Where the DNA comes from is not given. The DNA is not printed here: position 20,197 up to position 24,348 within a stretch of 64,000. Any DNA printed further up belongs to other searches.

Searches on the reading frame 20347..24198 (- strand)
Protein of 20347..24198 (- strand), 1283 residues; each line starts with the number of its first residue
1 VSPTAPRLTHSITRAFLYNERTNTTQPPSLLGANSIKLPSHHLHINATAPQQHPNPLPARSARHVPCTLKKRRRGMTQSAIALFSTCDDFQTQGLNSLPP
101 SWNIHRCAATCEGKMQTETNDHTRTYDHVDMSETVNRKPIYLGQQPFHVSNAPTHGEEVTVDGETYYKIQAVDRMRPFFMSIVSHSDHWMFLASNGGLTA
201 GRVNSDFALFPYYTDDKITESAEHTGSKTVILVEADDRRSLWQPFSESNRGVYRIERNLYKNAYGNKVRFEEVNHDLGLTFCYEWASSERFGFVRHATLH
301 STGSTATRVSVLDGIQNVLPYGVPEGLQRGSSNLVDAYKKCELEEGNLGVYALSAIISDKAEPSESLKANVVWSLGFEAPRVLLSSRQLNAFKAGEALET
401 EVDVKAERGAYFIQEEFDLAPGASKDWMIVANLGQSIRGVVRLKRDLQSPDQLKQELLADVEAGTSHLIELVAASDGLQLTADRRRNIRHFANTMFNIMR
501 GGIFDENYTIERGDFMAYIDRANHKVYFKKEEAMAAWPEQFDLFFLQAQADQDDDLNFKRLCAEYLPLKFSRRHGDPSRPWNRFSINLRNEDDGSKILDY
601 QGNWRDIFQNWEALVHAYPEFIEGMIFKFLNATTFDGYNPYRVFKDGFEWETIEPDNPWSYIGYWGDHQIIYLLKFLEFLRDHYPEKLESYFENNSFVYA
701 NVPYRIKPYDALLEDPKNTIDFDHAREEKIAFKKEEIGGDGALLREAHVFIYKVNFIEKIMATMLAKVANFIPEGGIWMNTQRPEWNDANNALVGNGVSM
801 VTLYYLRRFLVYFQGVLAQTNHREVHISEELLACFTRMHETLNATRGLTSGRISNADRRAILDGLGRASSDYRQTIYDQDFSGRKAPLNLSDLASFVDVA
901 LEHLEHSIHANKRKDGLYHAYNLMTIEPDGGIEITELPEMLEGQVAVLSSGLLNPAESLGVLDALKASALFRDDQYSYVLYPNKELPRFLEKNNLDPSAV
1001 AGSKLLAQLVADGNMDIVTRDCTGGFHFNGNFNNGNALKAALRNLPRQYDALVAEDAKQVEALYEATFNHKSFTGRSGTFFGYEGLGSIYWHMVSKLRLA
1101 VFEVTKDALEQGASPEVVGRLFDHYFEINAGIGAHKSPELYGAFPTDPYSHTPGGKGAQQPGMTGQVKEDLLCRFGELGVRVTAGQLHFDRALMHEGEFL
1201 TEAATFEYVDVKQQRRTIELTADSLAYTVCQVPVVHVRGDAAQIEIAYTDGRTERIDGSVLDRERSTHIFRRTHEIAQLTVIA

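Call 36: search_protein_families(library=ncbifam, proteins=[window:20347-24198:-], max_evalue=1e-10)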
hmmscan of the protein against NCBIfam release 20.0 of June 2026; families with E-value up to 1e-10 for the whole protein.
window:20347-24198:- (1283 aa): 1 family
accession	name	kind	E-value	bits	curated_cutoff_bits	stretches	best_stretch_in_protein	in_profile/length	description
NF058639.1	GH149_beta_1_3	equivalog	0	1727.4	1150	1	153-1281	4-1131/1134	1,3-beta-D-glucan phosphorylase, GH149 family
